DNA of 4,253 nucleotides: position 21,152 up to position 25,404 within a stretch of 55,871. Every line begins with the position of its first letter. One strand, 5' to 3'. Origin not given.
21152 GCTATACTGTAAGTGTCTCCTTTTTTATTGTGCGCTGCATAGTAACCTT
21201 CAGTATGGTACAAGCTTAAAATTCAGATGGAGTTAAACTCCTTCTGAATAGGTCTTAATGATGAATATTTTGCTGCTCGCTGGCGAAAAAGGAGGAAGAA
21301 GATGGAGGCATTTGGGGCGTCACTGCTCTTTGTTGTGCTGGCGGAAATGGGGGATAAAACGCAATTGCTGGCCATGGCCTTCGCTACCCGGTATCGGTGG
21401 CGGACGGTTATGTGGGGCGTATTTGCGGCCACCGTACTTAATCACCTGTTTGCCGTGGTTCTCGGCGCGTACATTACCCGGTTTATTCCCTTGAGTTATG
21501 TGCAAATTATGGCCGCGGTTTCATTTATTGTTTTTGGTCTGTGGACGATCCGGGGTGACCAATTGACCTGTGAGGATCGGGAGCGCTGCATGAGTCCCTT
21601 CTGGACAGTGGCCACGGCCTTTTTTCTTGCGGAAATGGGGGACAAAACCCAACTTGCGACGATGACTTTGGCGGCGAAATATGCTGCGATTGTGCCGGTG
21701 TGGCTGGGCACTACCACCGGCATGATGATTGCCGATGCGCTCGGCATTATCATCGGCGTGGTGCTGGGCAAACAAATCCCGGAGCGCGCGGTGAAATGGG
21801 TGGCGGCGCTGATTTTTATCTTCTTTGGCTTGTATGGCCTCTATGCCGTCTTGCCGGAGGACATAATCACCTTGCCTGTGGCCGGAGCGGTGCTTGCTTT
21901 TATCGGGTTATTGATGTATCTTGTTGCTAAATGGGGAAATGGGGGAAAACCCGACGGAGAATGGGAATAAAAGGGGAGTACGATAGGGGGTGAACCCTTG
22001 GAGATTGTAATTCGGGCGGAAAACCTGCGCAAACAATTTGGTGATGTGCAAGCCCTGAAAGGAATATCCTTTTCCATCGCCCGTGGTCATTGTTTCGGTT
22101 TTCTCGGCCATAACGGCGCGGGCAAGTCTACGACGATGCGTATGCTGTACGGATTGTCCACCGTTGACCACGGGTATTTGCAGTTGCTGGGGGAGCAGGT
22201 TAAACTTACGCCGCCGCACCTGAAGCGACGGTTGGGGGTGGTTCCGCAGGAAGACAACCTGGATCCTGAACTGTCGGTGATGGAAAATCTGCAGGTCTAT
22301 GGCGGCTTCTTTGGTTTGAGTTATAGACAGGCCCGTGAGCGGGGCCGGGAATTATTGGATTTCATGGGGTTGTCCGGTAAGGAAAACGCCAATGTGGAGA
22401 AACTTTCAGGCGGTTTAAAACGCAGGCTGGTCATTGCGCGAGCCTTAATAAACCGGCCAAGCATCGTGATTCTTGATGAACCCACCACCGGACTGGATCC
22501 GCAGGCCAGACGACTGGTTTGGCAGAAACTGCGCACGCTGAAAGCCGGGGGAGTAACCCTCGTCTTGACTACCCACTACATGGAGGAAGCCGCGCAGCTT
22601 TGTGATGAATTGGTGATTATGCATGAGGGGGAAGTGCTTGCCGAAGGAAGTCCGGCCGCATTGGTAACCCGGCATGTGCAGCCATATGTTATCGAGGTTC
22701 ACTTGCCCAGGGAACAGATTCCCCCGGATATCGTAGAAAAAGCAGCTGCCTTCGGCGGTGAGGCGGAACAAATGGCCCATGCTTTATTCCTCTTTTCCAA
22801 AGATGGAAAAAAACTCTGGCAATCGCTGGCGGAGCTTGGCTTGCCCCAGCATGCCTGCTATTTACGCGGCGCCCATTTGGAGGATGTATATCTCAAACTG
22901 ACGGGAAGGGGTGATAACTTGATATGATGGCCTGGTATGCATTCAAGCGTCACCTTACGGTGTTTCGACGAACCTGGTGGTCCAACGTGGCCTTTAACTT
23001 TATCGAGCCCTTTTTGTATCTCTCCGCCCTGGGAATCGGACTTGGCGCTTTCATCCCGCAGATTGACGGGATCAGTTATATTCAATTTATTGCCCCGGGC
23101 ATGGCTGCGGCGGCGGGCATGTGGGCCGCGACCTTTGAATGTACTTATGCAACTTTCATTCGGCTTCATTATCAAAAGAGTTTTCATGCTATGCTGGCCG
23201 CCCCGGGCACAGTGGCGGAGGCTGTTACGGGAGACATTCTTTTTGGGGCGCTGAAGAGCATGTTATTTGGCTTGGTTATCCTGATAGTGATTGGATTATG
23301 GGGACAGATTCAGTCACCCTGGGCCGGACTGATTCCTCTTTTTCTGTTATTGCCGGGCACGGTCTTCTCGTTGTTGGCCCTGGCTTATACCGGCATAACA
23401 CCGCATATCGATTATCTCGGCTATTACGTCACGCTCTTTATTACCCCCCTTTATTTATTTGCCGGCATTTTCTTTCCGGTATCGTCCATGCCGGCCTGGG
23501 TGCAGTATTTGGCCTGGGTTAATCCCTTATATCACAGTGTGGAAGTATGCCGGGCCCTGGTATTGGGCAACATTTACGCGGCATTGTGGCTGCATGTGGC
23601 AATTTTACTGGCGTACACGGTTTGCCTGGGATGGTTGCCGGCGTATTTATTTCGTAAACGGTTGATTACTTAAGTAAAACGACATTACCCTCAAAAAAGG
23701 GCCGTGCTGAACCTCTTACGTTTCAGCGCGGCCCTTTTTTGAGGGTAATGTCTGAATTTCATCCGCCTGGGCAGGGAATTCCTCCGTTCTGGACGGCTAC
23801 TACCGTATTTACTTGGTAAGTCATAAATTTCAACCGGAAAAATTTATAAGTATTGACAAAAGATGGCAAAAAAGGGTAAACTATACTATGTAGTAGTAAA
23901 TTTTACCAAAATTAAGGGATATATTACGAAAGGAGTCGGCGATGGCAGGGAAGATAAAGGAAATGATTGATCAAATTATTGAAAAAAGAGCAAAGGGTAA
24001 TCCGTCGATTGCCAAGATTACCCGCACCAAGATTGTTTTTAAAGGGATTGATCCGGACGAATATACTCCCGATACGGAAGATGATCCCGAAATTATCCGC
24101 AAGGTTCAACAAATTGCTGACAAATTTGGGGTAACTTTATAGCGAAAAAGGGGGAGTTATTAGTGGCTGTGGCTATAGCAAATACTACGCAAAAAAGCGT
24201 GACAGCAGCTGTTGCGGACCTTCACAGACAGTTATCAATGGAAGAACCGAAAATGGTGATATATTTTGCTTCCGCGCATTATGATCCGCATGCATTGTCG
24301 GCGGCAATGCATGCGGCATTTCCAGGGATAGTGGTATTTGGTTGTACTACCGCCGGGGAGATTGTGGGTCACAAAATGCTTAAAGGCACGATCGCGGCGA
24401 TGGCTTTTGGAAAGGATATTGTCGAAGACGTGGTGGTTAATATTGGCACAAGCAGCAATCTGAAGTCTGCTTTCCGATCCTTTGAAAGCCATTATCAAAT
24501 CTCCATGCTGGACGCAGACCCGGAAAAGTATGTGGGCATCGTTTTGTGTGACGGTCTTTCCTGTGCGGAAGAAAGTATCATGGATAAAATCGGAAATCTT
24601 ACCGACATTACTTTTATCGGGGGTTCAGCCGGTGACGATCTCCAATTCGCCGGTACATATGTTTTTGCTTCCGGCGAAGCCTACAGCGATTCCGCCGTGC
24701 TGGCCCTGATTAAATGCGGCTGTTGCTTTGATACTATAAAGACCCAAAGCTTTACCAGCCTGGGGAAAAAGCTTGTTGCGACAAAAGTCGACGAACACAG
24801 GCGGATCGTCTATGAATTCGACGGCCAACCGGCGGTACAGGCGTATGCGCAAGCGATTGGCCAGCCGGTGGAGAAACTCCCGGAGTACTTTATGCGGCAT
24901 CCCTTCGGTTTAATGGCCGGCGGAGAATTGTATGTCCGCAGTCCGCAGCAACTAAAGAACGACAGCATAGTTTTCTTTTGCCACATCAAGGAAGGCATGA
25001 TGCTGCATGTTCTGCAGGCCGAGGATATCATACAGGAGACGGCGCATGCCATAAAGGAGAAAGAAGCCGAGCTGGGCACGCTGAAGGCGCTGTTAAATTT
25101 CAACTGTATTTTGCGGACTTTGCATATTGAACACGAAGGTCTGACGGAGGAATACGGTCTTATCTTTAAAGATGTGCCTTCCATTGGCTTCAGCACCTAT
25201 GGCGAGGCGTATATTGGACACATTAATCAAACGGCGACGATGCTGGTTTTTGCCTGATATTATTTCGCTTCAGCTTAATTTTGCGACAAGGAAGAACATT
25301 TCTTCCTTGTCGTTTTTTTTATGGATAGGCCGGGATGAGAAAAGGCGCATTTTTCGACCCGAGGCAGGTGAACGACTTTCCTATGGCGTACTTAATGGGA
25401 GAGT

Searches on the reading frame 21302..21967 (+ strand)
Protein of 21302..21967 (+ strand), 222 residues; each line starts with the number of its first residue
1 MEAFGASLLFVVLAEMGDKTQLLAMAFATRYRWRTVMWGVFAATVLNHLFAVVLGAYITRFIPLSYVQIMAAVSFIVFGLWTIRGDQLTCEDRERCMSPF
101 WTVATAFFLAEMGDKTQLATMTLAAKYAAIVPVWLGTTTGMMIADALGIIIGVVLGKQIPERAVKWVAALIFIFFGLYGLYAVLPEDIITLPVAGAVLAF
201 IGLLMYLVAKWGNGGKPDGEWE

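Call 18: search_protein_families(library=pfam, proteins=[window:21302-21967:+], max_evalue=0.001)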
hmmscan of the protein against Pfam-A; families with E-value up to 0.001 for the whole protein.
window:21302-21967:+ (222 aa): 2 families
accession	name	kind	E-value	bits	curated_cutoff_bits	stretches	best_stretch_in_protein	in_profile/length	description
PF01169.24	GDT1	-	4.3e-47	158.8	27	2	102-176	2-75/75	Divalent cation/proton antiporter GDT1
PF01925.25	TauE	-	2.2e-05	24.7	32.6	0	26-108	49-135/237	Sulfite exporter TauE/SafE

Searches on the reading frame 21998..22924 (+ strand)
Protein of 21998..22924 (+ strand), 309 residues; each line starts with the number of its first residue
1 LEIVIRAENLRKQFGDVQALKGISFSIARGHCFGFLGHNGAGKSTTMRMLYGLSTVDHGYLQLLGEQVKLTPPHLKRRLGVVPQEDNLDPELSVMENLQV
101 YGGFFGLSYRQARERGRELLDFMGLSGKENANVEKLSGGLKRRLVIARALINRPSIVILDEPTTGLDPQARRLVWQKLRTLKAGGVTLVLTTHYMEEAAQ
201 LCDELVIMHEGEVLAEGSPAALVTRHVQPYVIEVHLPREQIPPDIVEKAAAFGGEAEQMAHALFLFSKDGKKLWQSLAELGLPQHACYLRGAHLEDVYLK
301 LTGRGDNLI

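Call 18: search_protein_families(library=pfam, proteins=[window:21998-22924:+], max_evalue=0.001)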
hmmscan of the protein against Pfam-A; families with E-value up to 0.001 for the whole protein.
window:21998-22924:+ (309 aa): 2 families
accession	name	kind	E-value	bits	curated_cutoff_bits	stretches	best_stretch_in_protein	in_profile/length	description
PF00005.33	ABC_tran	-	2.6e-33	116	25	1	20-164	1-137/137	ABC transporter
PF13304.12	AAA_21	-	1.5e-10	42.1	27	1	127-193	229-298/304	AAA domain, putative AbiEii toxin, Type IV TA system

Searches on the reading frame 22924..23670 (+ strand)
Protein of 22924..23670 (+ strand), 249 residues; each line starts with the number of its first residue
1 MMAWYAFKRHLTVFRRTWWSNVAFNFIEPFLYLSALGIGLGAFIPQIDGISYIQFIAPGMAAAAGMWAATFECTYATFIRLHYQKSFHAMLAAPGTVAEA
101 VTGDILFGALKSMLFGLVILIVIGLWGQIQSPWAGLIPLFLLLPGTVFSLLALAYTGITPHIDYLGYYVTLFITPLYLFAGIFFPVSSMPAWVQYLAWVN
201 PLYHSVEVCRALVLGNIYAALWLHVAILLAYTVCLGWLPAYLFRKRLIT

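Call 18: search_protein_families(library=pfam, proteins=[window:22924-23670:+], max_evalue=0.001)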
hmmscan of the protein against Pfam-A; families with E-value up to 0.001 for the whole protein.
window:22924-23670:+ (249 aa): 2 families
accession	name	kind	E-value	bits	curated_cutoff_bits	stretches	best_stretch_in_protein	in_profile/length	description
PF01061.29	ABC2_membrane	-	1.1e-21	77.9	26.9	1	4-212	4-209/211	ABC-2 type transporter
PF12698.13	ABC2_membrane_3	-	1.6e-08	34.5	31.6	1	51-239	159-345/347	ABC-2 family transporter protein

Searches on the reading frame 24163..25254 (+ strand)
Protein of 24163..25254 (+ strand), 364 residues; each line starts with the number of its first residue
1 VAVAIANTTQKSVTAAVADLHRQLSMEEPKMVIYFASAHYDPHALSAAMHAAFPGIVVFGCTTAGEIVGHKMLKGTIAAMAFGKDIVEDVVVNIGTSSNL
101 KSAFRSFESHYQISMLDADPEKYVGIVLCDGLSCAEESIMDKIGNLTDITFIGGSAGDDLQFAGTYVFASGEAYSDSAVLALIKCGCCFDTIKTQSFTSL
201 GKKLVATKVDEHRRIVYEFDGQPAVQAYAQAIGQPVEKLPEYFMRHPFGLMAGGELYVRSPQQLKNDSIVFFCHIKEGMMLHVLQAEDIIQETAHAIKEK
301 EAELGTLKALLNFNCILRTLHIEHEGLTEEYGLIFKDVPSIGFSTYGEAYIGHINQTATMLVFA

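Call 18: search_protein_families(library=pfam, proteins=[window:24163-25254:+], max_evalue=0.001)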
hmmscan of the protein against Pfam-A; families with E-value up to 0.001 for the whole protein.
window:24163-25254:+ (364 aa): 2 families
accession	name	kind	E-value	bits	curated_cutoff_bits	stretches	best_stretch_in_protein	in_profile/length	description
PF08495.15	FIST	-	8.7e-44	150.1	23.2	1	31-222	2-189/189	FIST N domain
PF10442.14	FIST_C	-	2.8e-25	89.4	28.5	1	224-349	1-129/131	FIST C domain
